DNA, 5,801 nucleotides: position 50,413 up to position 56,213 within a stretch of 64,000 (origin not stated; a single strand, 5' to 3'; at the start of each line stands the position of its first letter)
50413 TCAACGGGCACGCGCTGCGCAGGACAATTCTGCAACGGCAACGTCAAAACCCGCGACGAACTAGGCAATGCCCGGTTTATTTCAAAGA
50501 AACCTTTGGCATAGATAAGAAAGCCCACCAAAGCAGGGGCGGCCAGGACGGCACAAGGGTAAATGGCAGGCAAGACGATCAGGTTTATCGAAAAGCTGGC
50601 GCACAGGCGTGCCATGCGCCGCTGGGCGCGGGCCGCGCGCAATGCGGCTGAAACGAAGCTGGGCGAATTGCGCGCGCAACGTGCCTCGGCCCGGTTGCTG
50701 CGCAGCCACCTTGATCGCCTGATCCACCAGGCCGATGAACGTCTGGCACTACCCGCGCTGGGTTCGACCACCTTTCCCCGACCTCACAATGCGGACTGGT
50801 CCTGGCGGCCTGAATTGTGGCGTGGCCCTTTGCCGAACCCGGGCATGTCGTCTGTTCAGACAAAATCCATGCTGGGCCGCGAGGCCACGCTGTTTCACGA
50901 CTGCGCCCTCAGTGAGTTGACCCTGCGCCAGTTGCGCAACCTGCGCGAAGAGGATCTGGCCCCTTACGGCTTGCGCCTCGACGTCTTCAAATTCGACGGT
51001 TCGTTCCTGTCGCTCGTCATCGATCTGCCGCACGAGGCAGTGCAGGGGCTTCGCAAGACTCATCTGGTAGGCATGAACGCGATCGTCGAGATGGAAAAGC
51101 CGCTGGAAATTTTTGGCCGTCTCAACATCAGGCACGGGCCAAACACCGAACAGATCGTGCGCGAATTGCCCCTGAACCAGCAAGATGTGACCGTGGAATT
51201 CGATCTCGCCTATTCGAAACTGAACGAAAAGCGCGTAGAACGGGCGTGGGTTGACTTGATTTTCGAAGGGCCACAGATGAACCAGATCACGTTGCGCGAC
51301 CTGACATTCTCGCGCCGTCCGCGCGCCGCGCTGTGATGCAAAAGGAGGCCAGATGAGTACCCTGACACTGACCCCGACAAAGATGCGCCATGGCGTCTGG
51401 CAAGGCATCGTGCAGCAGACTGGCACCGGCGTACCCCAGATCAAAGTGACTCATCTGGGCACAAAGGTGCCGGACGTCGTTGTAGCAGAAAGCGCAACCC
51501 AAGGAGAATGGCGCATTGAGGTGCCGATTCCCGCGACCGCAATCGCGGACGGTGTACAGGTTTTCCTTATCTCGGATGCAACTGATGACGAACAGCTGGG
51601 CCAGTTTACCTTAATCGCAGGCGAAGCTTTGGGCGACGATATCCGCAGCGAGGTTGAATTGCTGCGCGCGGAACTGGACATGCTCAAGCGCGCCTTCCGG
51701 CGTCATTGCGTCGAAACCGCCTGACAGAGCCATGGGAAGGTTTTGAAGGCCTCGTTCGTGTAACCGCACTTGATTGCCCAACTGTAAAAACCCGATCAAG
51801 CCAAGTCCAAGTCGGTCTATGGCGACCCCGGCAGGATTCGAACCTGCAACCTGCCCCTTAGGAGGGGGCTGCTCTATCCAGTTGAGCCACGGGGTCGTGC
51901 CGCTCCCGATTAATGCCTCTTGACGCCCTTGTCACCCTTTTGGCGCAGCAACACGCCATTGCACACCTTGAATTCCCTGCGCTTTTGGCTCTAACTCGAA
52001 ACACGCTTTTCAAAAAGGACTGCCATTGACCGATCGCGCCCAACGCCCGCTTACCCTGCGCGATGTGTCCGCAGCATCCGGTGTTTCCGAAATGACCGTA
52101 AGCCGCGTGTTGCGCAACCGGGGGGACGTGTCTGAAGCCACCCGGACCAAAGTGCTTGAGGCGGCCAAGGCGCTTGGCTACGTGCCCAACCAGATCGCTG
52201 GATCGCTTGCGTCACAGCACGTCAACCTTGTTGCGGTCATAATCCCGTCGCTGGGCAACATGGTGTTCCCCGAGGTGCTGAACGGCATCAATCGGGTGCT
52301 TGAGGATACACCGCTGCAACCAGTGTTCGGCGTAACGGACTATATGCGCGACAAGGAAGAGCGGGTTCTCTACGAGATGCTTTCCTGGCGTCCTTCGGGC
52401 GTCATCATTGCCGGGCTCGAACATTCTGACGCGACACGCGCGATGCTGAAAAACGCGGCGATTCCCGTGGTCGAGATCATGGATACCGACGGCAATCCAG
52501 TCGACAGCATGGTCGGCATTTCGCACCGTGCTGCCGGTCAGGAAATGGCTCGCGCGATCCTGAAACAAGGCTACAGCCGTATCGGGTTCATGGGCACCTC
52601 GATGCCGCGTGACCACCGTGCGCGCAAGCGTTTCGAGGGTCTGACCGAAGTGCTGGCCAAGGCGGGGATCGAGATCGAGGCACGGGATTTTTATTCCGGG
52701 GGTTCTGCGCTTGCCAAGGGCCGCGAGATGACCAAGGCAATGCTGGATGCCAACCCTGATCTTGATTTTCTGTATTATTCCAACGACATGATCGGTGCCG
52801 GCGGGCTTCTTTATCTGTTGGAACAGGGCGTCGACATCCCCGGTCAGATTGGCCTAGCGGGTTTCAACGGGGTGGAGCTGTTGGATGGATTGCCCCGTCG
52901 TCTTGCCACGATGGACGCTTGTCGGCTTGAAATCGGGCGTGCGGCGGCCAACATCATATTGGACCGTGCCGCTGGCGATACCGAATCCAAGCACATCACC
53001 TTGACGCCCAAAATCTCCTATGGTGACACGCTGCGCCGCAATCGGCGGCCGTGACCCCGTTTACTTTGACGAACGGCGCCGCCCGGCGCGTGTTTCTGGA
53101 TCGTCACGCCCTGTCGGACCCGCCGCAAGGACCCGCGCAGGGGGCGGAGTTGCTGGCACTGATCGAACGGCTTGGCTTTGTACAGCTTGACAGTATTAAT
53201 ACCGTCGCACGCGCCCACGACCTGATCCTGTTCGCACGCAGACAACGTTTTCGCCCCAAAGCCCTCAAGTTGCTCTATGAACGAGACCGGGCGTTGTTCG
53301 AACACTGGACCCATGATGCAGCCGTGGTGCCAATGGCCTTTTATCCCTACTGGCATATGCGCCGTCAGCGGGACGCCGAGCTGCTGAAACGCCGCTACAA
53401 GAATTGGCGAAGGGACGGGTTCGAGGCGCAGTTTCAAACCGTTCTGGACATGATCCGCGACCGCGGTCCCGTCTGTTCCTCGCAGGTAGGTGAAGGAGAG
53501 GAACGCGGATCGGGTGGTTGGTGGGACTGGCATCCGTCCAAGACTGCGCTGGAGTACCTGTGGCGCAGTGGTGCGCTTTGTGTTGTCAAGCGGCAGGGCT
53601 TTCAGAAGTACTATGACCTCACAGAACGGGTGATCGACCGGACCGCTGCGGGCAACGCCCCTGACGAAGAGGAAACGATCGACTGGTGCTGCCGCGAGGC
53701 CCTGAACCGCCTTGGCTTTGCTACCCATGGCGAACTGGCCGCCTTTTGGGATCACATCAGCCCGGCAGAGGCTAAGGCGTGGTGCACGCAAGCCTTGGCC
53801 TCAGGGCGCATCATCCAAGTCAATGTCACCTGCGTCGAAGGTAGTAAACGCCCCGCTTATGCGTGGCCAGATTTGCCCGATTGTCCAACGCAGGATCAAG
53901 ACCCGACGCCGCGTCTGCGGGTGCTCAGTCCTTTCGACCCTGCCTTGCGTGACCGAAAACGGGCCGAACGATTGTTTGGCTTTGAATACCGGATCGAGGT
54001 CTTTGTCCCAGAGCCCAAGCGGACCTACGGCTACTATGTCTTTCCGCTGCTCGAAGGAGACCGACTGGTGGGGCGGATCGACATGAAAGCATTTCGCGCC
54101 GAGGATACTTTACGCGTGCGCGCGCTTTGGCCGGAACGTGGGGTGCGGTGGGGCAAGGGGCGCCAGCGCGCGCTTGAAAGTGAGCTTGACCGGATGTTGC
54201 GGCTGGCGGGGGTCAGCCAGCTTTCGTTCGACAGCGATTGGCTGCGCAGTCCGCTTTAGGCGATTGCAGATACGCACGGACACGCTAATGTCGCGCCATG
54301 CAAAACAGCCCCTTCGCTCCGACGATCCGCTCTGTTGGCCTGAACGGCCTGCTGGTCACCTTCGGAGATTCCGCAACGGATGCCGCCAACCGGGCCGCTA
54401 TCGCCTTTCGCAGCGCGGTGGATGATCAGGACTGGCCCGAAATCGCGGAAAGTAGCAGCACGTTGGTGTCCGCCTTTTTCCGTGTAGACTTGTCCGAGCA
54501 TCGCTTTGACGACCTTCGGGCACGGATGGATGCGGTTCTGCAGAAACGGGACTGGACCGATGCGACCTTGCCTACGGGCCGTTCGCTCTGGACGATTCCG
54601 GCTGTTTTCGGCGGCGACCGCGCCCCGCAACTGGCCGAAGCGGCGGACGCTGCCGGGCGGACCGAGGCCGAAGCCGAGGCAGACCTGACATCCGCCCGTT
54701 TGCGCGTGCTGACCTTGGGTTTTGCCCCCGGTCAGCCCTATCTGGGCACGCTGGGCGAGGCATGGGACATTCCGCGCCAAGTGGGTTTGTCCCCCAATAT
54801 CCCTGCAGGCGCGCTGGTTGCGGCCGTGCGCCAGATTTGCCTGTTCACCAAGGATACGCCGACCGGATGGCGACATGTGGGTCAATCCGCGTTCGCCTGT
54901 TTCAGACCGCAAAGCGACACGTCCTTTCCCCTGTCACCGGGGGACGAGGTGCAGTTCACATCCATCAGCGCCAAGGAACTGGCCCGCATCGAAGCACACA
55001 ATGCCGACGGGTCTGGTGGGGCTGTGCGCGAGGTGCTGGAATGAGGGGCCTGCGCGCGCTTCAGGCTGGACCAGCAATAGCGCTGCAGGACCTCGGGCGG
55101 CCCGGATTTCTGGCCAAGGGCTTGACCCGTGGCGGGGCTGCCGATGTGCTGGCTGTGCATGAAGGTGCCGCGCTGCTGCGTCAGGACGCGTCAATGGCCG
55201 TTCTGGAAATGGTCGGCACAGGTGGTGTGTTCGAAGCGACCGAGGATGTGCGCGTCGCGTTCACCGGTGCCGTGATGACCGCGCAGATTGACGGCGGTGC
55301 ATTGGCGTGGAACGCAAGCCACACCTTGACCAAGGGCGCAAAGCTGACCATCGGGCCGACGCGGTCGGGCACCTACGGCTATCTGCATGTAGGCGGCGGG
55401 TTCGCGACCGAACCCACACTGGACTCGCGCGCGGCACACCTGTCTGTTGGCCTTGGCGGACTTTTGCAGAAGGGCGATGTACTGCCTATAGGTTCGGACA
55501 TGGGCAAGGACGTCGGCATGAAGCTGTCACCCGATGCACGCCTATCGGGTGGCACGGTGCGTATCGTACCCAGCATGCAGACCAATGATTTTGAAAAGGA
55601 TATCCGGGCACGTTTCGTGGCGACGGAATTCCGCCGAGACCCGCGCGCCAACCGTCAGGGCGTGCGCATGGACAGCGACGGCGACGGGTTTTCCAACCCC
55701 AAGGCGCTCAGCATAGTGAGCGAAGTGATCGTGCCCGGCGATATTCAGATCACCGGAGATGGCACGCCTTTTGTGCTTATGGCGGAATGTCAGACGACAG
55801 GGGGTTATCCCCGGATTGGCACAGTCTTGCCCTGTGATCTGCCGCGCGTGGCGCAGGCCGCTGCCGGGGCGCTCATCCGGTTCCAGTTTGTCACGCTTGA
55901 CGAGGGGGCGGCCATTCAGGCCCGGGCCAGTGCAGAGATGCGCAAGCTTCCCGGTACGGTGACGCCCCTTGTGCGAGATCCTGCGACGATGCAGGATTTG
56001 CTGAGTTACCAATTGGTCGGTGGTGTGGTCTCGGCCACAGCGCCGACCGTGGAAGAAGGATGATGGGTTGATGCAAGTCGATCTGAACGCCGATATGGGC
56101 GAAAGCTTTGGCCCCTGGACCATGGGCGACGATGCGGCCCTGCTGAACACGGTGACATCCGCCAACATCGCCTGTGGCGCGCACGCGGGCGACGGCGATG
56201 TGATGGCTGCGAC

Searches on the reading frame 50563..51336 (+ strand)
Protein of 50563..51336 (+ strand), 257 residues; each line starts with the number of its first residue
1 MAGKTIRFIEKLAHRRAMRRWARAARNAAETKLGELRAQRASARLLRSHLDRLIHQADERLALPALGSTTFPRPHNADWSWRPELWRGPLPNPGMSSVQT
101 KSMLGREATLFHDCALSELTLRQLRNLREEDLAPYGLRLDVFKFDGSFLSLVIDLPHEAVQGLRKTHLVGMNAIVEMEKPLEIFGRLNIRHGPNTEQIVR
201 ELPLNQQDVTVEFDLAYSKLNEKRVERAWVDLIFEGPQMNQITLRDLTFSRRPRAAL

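Call 26: search_protein_families(library=pfam, proteins=[window:50563-51336:+], max_evalue=0.01)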
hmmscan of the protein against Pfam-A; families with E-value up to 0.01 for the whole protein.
window:50563-51336:+ (257 aa): 1 family
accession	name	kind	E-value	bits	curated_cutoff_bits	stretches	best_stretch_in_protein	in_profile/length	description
PF20086.4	DUF6478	-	6.7e-131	435.6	27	1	1-257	1-257/257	Family of unknown function (DUF6478)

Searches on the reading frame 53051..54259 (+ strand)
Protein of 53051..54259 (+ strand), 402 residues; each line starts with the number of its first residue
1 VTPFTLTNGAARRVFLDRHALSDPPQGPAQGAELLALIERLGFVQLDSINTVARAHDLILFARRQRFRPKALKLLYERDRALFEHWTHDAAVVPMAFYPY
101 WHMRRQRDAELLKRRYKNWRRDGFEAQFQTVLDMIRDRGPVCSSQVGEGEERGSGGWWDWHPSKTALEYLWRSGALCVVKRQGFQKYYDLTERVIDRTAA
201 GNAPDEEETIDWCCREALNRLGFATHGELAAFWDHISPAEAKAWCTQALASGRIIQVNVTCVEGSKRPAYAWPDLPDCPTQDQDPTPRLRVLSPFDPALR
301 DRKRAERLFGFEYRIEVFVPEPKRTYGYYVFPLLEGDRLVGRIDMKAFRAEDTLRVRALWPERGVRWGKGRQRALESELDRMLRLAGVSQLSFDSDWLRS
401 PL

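Call 69: search_protein_families(library=pfam, proteins=[window:53051-54259:+], max_evalue=0.0001)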
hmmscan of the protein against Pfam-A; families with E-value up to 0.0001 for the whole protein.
window:53051-54259:+ (402 aa): 1 family
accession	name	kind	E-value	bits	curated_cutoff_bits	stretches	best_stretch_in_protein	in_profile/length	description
PF06224.18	AlkZ-like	-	1.6e-72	245.4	25.9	1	38-384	1-328/329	DNA glycosylase AlkZ-like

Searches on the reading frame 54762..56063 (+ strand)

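Call 69: search_protein_families(library=pfam, proteins=[window:54762-56063:+], max_evalue=0.0001)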
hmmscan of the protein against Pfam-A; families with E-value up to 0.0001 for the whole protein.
window:54762-56063:+ (433 aa): 1 family
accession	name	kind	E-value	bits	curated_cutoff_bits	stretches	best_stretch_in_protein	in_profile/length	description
PF02626.20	CT_A_B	-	4.1e-65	220.4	25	1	120-375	2-260/261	Carboxyltransferase domain, subdomain A and B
